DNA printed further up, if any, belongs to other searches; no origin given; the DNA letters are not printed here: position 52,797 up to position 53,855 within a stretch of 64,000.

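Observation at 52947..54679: PARG-like macrodomain + HAD phosphatase (+ distant Nudix-like, NAD-ligase): ADP-ribose processing, possible counter-defence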

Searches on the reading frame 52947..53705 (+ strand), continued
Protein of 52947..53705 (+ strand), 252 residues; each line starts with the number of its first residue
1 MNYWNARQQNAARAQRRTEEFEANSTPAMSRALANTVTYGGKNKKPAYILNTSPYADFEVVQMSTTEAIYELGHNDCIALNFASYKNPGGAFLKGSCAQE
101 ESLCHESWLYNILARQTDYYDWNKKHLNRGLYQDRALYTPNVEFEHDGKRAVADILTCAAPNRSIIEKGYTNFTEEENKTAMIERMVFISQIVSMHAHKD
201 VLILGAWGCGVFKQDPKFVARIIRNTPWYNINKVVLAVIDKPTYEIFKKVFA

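Call 25: find_related_loci(query=A1, collection=viral_contigs, flank=10000)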
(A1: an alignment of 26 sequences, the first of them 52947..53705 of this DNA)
Query A1 (252 aa) in viral_contigs; peptide patterns used: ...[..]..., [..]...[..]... (x = any residue, [..] = any of these).
383 stretches matched a pattern; 318 encode a relative of the query (tblastn E <= 1e-3); the best 80 are kept; 80 distinct loci.
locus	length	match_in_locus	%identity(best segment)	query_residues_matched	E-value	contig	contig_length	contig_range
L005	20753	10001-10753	70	1-252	2e-118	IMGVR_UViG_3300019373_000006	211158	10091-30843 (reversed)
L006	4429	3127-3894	40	3-251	3e-55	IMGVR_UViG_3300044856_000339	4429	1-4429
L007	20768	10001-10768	41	3-251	7e-55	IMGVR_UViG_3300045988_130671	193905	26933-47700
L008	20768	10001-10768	41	3-251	2e-54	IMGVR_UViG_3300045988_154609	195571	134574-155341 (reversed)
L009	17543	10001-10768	41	3-251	1e-53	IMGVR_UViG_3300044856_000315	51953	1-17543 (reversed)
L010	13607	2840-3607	41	3-251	8e-54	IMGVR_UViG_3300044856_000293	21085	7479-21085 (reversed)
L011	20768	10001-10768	40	3-251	8e-54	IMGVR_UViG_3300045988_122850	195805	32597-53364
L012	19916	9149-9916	40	3-251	1e-52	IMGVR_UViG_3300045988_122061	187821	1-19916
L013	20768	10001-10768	40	3-251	3e-52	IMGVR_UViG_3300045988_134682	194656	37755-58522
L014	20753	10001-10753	40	2-251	5e-51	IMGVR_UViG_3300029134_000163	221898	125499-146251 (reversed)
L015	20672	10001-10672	42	2-222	3e-51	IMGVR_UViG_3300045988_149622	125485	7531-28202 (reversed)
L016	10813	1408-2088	44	2-222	7e-51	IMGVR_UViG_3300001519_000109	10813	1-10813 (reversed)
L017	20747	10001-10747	40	2-249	8e-51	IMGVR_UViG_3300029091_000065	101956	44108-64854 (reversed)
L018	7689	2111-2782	42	2-222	9e-51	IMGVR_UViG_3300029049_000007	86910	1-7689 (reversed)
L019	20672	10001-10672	42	2-222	1e-50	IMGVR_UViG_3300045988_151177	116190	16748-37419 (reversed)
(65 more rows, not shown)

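Call 40: predict_structure(alignment_id=A1)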
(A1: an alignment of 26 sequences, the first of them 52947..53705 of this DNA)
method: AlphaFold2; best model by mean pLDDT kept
length: 252 residues; sequences in the alignment: 26
mean_pLDDT: 90.2   pTM: 0.89
mean pLDDT of the five models: 90.2, 89.7, 88.0, 85.4, 83.8
residues with pLDDT >= 90: 165; 70-90: 80; 50-70: 7; < 50: 0
segments of 3 or more residues with pLDDT < 50: none
pLDDT, mean of each block of 10 residues (from residue 1): 85 91 89 94 78 83 94 92 84 82 89 93 88 90 91 94 91 94 94 91 88 93 94 94 97 94
secondary structure, 60 per line:
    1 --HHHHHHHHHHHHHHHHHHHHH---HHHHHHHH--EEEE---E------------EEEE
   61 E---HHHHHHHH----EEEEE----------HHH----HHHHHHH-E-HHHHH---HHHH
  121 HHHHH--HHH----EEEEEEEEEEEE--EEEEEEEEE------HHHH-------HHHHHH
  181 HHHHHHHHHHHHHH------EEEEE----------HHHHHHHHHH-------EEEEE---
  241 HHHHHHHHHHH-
elements in order: H3-23 H27-34 E37-40 E57-61 H65-72 E77-81 H99-105 H109-113 H117-125 E135-146 E149-157 H164-167 H175-194 E201-205 H216-225 E233-237 H241-251

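Call 44: fold_search(model_id=the predicted structure, library=pdb)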
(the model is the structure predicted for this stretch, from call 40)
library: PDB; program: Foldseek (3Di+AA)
matches with E <= 10: 1044; with E <= 0.001: 203
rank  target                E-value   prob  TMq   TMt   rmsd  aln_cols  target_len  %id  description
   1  3sij                  3.0e-16  1.00  0.80  0.76   4.1       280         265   27  The X-ray crystal structure of poly(ADP-ribose) glycohydrolase E115A mutant from Thermomonospora curvata (released 2011-08-24)
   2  3sih                  3.8e-16  1.00  0.81  0.74   5.3       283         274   28  The X-ray crystal structure of poly(ADP-ribose) glycohydrolase (PARG) from Thermomonospora curvata (released 2011-08-24)
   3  3sig                  5.5e-16  1.00  0.80  0.77   4.1       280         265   27  The X-ray crystal structure of poly(ADP-ribose) glycohydrolase (PARG) bound to ADP-ribose from Thermomonospora curvata (released 2011-08-24)
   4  5zde                  5.5e-15  1.00  0.75  0.77   3.5       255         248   27  Crystal structure of poly(ADP-ribose) glycohydrolase (PARG) from Deinococcus radiodurans in complex with ADP-ribose (P32 (released 2019-02-27)
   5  5zdc_F                5.5e-15  1.00  0.74  0.74   3.7       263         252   27  Crystal structure of poly(ADP-ribose) glycohydrolase (PARG) from Deinococcus radiodurans in complex with ADP-ribose (P (released 2019-02-27)
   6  5zdf                  6.2e-15  1.00  0.76  0.77   3.3       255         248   27  Crystal structure of poly(ADP-ribose) glycohydrolase (PARG) T267K mutant from Deinococcus radiodurans in complex with AD (released 2019-02-27)
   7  5zdc_H                6.6e-15  1.00  0.76  0.77   3.3       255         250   27  Crystal structure of poly(ADP-ribose) glycohydrolase (PARG) from Deinococcus radiodurans in complex with ADP-ribose (P (released 2019-02-27)
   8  5zdc_L                7.9e-15  1.00  0.74  0.75   4.0       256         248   26  Crystal structure of poly(ADP-ribose) glycohydrolase (PARG) from Deinococcus radiodurans in complex with ADP-ribose (P (released 2019-02-27)
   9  5zdg                  1.0e-14  1.00  0.75  0.76   3.9       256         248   26  Crystal structure of poly(ADP-ribose) glycohydrolase (PARG) T267R mutant from Deinococcus radiodurans in complex with AD (released 2019-02-27)
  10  5zdb_A                1.3e-14  1.00  0.76  0.76   3.7       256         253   27  Crystal structure of poly(ADP-ribose) glycohydrolase (PARG) from Deinococcus radiodurans in complex with ADP-ribose (P (released 2019-02-27)
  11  5zdc_D                1.7e-14  1.00  0.75  0.76   3.1       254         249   27  Crystal structure of poly(ADP-ribose) glycohydrolase (PARG) from Deinococcus radiodurans in complex with ADP-ribose (P (released 2019-02-27)
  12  5zdb_B                2.7e-14  1.00  0.75  0.75   3.5       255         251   27  Crystal structure of poly(ADP-ribose) glycohydrolase (PARG) from Deinococcus radiodurans in complex with ADP-ribose (P (released 2019-02-27)
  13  5zda                  1.4e-12  1.00  0.73  0.75   3.4       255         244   25  Crystal structure of poly(ADP-ribose) glycohydrolase (PARG) from Deinococcus radiodurans in apo form (released 2019-02-27)
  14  8rsj_B                4.8e-07  1.00  0.53  0.51   8.9       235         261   15  Crystal structure of Methanobrevibacter oralis macrodomain in complex with ADPr in open conformation (released 2024-09-25)
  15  8rsj_A                4.8e-07  1.00  0.55  0.53   8.9       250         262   15  Crystal structure of Methanobrevibacter oralis macrodomain in complex with ADPr in open conformation (released 2024-09-25)
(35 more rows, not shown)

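Call 53: get_annotated_region(hit=H16, flank=6000)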
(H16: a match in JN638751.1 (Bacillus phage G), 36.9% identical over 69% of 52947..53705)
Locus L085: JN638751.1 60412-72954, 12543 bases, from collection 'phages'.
description: Bacillus phage G, complete genome.
organism: Bacillus phage G (NCBI taxid 2884420)
taxonomy: Viruses; Duplodnaviria; Heunggongvirae; Uroviricota; Caudoviricetes; Donellivirus; Donellivirus gee
host: Bacillus megaterium str. ATCC 43725; source: soil; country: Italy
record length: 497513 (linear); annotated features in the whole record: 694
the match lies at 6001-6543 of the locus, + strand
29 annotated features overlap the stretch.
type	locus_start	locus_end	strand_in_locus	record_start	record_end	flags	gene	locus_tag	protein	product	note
CDS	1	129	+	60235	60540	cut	97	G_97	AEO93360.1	gp97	-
tRNA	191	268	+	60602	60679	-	98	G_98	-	tRNA-Trp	codon recognized: UGG; tRNA-Trp (tgg)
CDS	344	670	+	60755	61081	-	99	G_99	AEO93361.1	gp99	-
CDS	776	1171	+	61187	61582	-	100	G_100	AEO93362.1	gp100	-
CDS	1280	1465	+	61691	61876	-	101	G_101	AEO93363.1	gp101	-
CDS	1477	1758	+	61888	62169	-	102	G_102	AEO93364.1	gp102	-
CDS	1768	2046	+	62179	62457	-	103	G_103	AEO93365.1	gp103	-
CDS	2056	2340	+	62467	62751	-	104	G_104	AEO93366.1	gp104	-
CDS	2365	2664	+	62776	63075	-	105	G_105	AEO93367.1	gp105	-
CDS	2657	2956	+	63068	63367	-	106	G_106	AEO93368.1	gp106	-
CDS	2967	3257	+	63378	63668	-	107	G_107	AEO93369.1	gp107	-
CDS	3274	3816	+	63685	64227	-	108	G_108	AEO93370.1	gp108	-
CDS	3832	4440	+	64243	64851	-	109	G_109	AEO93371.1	gp109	-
CDS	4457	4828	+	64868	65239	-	110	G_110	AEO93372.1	gp110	-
CDS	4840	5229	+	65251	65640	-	111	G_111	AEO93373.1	gp111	-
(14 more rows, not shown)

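Call 61: find_related_loci(query=A1, collection=genome_contigs, flank=6000)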
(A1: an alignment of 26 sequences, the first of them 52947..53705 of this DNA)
Query A1 (252 aa) in genome_contigs; peptide patterns used: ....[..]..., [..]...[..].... (x = any residue, [..] = any of these).
600 stretches matched a pattern (row limit reached: there are more); 586 encode a relative of the query (tblastn E <= 1e-3); the best 80 are kept; 80 distinct loci.
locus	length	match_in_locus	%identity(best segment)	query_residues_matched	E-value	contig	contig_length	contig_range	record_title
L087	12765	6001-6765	41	7-252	1e-51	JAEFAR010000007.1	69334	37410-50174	MAG: Lachnospiraceae bacterium isolate Tb.RUG.499 NODE_1042_length_69334_cov_4.955799, whole genome shotgun sequence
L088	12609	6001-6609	45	60-252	9e-50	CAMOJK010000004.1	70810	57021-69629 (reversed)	MAG: uncultured Lachnospiraceae bacterium isolate SRR873603_bin.3_metaWRAP_v1.3_MAG genome assembly, contig: NODE_597_le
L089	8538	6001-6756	39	4-251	2e-49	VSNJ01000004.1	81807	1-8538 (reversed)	MAG: Lachnospiraceae bacterium isolate SC1116_S22_bin.13 SC1116_S22_SC1116_S22_bin.13_contig_4, whole genome shotgun seq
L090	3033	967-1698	41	7-251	9e-49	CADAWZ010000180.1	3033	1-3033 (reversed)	uncultured bacterium isolate RUG13696 genome assembly, contig: RUG13696_asm_180, whole genome shotgun sequence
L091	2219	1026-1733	39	13-252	1e-48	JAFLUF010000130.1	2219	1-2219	MAG: Oscillospiraceae bacterium isolate HAN072 Seq130, whole genome shotgun sequence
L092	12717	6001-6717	40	1-238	1e-47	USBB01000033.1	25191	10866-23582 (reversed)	uncultured Eubacterium sp. isolate UMGS1550 genome assembly, contig: NODE_1446_length_25191_cov_6.618635, whole genome s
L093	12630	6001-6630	40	7-222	3e-46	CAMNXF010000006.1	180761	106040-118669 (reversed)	MAG: uncultured Clostridia bacterium isolate SRR19792995_bin.19_metawrap_v1.3_MAG genome assembly, contig: ERZ12290371_6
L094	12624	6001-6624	44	49-252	1e-45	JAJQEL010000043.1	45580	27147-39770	MAG: Erysipelotrichaceae bacterium isolate MI.9_3 NODE_99_length_45580_cov_30.792839, whole genome shotgun sequence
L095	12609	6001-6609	40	53-238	6e-43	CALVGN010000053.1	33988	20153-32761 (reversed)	MAG: uncultured Erysipelotrichaceae bacterium isolate E16__bin60 genome assembly, contig: E16__k127_5247539, whole genom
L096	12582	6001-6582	44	63-251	8e-43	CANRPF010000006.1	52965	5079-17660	MAG: uncultured Bacilli bacterium isolate Lapin-019__bin41 genome assembly, contig: Lapin-019__NODE_297_length_52965_cov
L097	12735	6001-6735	38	7-250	5e-42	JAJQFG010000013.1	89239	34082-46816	MAG: Erysipelotrichaceae bacterium isolate MO.1_4 NODE_41_length_89239_cov_30.397100, whole genome shotgun sequence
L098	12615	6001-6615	38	57-252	5e-39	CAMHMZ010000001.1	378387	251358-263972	MAG: uncultured Clostridia bacterium isolate SRR11784281_bin.87_metaWRAP_v1.3_MAG genome assembly, contig: ERZ12203356.2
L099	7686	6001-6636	38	56-251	2e-35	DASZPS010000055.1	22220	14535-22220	MAG TPA_asm: Lacunisphaera sp. isolate SMAG_U5977 k141_283152, whole genome shotgun sequence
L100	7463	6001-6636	38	49-252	3e-34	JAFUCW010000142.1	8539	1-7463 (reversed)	MAG: Eggerthellaceae bacterium isolate RGIG4379 Roe_deer_Jejunum.Co__c145793, whole genome shotgun sequence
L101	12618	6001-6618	37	59-252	2e-33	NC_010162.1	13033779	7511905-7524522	Sorangium cellulosum So ce56, complete sequence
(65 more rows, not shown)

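Call 69: search_protein_families(library=padloc, proteins=[window:52947-53705:+], max_evalue=0.01)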
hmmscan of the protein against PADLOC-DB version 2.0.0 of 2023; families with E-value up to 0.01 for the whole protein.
window:52947-53705:+ (252 aa): 0 families

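Call 74: find_encoding_contigs(protein=window:52947-53705:+, flank=10000, max_places=4)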
Protein window:52947-53705:+ (252 aa): 2 contigs read that carry it; 2 places shown.
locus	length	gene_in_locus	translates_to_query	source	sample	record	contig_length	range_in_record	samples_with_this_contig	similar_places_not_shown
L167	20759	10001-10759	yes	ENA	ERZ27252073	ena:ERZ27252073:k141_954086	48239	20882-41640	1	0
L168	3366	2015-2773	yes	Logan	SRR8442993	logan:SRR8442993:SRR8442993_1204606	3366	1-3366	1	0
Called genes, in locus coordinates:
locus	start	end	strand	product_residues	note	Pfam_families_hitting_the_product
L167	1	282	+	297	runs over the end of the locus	-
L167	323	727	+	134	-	PF06868:DUF1257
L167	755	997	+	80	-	-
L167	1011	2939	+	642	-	PF00580:UvrD-helicase, PF13245:AAA_19, PF13087:AAA_12 (faint), PF13361:UvrD_C, PF13538:UvrD_C_2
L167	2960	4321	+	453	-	-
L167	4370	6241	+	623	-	PF00176:SNF2-rel_dom, PF04851:ResIII, PF00271:Helicase_C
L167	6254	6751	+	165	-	-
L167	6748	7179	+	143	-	PF13248:Zn_ribbon_3 (faint)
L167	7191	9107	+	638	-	PF22745:Nlig-Ia (weak), PF01653:DNA_ligase_aden, PF03120:OB_DNA_ligase, PF12738:PTCB-BRCT (faint), PF14520:HHH_5 (faint), PF00533:BRCT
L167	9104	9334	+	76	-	-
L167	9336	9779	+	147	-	-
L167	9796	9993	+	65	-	-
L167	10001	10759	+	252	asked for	PF10021:PARG_cat_microb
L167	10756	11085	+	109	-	PF14192:DUF4314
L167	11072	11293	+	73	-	-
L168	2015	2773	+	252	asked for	PF10021:PARG_cat_microb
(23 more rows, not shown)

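Call 78: find_encoding_contigs(protein=P0102, flank=8000, max_places=1)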
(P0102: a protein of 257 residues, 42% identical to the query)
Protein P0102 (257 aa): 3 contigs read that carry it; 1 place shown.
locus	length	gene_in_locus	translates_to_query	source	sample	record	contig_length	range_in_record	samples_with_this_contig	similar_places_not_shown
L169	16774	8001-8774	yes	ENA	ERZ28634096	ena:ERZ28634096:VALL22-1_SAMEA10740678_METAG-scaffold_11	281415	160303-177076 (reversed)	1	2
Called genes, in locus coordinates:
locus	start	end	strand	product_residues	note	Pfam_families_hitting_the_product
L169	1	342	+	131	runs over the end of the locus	-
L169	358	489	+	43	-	-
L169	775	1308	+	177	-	-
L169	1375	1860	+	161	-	-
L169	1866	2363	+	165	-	-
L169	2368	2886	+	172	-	-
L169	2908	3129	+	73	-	-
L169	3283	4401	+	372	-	PF12323:HTH_OrfB_IS605, PF01385:OrfB_IS605, PF07282:Cas12f1-like_TNB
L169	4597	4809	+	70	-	-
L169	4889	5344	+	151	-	-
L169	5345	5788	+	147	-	-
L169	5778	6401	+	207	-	-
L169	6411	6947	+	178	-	-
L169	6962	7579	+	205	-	-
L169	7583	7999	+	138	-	PF03703:bPH_2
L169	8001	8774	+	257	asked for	PF10021:PARG_cat_microb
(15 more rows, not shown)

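Call 79: find_encoding_contigs(protein=P0041, flank=8000, max_places=1)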
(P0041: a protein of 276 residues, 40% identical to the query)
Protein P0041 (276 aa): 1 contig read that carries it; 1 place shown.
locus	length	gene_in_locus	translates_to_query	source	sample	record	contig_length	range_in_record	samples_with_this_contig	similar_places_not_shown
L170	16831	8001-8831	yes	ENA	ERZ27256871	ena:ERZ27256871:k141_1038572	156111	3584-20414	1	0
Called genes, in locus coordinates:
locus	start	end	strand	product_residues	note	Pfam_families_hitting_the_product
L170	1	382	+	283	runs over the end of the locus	PF01987:AIM24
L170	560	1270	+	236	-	PF02342:TerD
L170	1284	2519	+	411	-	PF02342:TerD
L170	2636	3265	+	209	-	PF02342:TerD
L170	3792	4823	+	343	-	-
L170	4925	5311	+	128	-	-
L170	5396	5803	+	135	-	-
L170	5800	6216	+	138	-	-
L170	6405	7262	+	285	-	PF08239:SH3_3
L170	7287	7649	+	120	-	-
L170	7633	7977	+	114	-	PF01503:PRA-PH (weak), PF03819:MazG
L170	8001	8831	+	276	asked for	PF10021:PARG_cat_microb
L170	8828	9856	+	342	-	PF10127:RlaP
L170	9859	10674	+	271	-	-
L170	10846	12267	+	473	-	PF01966:HD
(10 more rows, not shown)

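Call 80: find_encoding_contigs(protein=P0060, flank=8000, max_places=1)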
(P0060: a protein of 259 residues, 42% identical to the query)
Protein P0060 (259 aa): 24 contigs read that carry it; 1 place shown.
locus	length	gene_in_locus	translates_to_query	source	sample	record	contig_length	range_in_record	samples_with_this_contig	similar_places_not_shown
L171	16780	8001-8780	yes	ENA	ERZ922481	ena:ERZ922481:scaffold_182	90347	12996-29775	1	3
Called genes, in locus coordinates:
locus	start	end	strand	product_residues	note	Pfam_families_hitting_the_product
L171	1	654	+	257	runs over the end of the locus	-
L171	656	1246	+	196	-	-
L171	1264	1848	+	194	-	-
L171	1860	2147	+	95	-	-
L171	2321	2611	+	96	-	-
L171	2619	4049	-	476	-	PF01548:DEDD_Tnp_IS110, PF02371:Transposase_20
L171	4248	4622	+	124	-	PF18843:LPD28 (weak)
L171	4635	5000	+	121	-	-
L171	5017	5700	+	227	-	-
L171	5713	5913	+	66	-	-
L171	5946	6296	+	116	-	-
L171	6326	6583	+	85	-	-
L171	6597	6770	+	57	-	-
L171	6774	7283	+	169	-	-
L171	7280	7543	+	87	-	-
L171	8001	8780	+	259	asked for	PF10021:PARG_cat_microb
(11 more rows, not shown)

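Call 81: find_encoding_contigs(protein=P0037, flank=8000, max_places=1)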
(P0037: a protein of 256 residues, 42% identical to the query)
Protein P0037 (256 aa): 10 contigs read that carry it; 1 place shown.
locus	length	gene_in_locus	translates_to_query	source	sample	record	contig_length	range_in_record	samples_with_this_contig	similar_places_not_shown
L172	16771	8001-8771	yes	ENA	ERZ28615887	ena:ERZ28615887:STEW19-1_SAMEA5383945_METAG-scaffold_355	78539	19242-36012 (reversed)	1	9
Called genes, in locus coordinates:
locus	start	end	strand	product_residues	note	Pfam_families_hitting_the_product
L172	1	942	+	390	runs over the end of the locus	PF00437:T2SSE (weak)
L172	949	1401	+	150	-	PF06271:RDD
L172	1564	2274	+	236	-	-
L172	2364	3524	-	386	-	-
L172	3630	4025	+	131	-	-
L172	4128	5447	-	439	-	-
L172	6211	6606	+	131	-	-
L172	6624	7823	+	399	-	PF00149:Metallophos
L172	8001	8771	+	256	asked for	PF10021:PARG_cat_microb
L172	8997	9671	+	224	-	-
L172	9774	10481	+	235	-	-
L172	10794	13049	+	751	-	PF13476:AAA_23 (faint), PF13558:SbcC_Walker_B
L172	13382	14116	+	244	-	-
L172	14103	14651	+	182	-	-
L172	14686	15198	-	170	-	-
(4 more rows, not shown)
